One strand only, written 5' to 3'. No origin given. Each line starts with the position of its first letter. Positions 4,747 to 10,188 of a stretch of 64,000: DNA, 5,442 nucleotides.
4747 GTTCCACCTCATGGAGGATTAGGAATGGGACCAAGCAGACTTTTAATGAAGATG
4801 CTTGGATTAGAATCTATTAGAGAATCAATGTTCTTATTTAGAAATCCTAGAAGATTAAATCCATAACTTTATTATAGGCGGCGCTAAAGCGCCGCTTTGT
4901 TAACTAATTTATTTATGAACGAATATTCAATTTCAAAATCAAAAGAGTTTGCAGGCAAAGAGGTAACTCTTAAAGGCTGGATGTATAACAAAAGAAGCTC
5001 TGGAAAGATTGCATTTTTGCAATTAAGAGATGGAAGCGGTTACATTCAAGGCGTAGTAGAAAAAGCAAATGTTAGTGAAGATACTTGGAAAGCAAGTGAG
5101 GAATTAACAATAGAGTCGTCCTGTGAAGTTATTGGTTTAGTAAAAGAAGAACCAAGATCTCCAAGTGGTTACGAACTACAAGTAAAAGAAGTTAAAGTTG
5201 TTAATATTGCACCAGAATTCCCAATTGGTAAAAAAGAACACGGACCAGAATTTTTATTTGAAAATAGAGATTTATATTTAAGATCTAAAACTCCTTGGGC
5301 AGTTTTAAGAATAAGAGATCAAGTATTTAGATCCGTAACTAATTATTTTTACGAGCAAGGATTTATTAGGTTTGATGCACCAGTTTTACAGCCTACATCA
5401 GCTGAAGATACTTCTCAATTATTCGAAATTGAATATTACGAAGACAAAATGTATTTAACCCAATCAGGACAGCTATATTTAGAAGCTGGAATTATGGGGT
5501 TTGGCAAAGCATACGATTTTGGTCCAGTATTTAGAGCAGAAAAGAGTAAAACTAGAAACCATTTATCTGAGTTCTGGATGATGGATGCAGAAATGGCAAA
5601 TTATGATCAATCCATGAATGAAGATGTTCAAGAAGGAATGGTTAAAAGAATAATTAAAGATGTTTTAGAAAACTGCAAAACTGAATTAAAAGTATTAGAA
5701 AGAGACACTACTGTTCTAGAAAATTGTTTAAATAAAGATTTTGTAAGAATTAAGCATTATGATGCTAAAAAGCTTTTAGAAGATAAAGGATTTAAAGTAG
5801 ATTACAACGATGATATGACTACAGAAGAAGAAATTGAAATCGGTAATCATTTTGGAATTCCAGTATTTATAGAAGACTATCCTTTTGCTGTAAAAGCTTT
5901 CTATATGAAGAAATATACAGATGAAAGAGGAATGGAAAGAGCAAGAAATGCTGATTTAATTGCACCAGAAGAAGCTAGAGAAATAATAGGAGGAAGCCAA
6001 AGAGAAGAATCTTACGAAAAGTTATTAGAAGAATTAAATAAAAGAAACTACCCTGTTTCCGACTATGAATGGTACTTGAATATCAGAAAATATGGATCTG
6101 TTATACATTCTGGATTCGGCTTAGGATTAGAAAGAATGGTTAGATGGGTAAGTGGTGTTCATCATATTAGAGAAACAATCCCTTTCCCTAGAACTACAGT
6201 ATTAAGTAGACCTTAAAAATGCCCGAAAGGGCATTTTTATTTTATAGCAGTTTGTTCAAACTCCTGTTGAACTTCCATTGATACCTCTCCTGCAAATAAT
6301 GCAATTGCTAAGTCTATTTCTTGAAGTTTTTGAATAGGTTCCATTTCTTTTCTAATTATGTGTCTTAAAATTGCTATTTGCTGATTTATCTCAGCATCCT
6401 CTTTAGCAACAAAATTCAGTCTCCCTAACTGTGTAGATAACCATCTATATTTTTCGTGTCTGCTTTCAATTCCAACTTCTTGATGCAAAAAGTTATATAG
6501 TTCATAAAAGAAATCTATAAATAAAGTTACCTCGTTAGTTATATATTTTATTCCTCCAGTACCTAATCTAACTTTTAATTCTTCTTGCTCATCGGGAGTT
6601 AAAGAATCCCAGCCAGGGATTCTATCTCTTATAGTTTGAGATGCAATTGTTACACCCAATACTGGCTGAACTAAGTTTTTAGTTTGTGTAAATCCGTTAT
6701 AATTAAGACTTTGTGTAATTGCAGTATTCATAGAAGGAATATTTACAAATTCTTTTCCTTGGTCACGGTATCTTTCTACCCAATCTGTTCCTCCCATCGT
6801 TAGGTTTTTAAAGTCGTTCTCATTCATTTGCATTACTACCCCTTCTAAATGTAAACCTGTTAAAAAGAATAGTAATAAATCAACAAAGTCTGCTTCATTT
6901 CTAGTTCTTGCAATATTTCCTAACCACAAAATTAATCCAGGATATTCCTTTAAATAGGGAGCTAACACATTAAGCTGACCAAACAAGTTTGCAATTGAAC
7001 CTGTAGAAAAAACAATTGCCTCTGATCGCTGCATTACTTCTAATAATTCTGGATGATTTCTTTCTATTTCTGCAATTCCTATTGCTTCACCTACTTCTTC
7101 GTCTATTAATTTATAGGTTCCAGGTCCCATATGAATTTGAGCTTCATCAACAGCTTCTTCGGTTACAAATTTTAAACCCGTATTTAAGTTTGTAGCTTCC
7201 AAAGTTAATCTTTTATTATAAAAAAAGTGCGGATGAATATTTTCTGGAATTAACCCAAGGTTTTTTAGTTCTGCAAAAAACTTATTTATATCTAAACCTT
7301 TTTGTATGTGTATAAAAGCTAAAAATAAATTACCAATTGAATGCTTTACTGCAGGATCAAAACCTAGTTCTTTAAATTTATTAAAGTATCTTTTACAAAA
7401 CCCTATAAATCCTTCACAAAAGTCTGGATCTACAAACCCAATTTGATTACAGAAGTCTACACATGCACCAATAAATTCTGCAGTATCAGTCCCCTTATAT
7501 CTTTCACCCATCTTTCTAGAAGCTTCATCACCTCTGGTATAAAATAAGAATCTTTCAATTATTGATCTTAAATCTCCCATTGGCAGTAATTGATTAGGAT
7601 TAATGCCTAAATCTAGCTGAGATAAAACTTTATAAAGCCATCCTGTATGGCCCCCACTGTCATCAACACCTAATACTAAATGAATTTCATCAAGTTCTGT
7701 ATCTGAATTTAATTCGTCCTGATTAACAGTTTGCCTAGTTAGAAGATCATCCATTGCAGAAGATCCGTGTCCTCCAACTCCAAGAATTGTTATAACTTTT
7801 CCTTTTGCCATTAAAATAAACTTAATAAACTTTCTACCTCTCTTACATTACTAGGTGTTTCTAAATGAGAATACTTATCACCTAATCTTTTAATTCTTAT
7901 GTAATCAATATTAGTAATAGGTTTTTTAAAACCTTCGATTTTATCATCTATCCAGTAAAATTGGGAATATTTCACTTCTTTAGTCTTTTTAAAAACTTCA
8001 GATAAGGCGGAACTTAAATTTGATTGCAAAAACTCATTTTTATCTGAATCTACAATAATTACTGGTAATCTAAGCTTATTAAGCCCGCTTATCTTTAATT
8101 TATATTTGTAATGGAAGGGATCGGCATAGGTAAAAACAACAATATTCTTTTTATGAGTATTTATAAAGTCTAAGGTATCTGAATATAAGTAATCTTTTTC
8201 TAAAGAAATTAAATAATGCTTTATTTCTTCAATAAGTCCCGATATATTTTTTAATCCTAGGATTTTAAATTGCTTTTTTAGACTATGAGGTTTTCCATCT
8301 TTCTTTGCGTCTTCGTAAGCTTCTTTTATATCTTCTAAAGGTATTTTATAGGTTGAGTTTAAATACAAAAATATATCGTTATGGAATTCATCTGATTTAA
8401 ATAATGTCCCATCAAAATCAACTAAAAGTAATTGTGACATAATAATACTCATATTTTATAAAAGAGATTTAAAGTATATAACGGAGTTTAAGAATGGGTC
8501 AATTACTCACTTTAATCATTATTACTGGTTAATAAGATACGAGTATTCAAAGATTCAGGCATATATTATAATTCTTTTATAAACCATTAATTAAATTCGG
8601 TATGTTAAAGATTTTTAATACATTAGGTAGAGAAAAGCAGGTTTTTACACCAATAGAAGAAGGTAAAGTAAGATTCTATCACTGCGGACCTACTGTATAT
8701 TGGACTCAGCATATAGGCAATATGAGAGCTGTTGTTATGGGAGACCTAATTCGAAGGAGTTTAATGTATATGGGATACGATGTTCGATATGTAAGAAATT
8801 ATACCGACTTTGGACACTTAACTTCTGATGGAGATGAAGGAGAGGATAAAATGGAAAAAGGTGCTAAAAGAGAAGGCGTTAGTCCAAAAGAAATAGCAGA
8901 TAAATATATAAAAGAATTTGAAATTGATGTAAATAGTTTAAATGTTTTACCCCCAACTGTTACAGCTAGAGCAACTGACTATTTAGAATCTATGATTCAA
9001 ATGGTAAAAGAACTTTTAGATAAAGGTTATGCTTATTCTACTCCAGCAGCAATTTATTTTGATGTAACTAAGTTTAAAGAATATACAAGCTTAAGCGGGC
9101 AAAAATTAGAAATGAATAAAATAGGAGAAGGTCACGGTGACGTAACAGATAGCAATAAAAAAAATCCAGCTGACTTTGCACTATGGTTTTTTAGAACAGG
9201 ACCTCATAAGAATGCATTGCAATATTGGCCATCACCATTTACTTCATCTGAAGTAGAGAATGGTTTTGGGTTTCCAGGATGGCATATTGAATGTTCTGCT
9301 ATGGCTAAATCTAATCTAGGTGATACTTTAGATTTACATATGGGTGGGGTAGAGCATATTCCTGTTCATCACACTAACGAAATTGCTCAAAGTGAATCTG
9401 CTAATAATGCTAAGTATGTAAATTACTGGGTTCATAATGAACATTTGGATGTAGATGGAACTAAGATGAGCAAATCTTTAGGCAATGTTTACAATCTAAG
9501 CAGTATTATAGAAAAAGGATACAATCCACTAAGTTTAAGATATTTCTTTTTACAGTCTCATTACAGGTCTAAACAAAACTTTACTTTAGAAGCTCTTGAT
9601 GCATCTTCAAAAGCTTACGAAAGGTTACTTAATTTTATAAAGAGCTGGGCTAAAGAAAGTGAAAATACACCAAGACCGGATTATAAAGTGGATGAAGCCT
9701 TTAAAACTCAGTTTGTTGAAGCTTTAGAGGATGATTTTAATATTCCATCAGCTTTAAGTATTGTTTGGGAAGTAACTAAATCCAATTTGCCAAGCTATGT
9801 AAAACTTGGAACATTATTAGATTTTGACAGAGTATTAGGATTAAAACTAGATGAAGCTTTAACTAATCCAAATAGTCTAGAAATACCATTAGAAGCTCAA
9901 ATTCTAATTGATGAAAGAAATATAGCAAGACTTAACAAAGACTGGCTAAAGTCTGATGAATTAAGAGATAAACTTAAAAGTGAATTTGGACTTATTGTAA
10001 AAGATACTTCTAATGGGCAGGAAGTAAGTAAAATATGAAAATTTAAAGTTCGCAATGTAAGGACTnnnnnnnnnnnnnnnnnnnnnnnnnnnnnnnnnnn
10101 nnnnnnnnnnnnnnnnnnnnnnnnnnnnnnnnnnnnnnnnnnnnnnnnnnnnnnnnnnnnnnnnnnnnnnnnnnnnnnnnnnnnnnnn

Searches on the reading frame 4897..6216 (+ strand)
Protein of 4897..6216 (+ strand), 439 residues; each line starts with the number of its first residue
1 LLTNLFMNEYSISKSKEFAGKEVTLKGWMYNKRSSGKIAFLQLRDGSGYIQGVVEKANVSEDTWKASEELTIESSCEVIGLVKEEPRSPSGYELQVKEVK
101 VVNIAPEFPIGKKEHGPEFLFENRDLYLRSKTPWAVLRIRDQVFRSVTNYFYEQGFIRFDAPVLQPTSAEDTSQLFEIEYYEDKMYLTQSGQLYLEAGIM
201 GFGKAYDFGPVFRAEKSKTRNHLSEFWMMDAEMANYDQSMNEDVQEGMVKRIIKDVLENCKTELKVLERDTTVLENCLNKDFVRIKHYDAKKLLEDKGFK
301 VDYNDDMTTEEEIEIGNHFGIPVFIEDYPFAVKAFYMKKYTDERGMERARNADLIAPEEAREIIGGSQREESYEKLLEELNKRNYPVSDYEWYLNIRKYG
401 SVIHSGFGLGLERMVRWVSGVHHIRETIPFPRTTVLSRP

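Call 34: search_protein_families(library=pfam, proteins=[window:4897-6216:+], max_evalue=0.0001)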
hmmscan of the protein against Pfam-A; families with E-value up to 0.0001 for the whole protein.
window:4897-6216:+ (439 aa): 2 families
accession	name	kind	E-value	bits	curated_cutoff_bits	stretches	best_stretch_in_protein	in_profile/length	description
PF00152.25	tRNA-synt_2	-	2.8e-62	211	25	1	118-433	3-307/308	tRNA synthetases class II (D, K and N)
PF01336.31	tRNA_anti-codon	-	5.4e-16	58.7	27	1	23-102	1-75/75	OB-fold nucleic acid binding domain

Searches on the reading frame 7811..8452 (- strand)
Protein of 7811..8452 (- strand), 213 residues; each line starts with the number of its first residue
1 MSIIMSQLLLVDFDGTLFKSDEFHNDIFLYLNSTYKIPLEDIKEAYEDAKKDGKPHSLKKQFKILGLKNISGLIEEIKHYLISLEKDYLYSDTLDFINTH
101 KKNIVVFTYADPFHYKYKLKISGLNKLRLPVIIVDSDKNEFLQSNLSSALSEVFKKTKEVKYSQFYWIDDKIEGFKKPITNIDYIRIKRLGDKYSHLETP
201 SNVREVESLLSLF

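Call 34: search_protein_families(library=pfam, proteins=[window:7811-8452:-], max_evalue=0.0001)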
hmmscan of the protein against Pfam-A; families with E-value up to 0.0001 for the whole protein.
window:7811-8452:- (213 aa): 1 family
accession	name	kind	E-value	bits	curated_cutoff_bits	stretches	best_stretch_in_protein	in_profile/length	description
PF00702.32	Hydrolase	-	9.3e-06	26.6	26.4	1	8-170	3-179/191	haloacid dehalogenase-like hydrolase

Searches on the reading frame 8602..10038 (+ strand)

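Call 34: search_protein_families(library=pfam, proteins=[window:8602-10038:+], max_evalue=0.0001)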
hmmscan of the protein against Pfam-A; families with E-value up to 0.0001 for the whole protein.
window:8602-10038:+ (478 aa): 5 families
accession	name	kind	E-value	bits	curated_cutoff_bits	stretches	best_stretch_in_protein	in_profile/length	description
PF01406.26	tRNA-synt_1e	-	9.5e-91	304.7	27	1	15-335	2-299/301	tRNA synthetases class I (C) catalytic domain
PF09334.17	tRNA-synt_1g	-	7.6e-15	55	20.1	2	255-331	294-370/391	tRNA synthetases class I (M)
PF01921.24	tRNA-synt_1f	-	1.1e-08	34.8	27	0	283-357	277-350/360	tRNA synthetases class I (K)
PF00133.28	tRNA-synt_1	-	8.7e-07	28.5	22.7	0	268-326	355-412/414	tRNA synthetases class I (I, L, M and V)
PF23493.1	CysS_C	-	4.3e-05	24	23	0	427-475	3-50/51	Cysteinyl-tRNA ligase anticodon binding domain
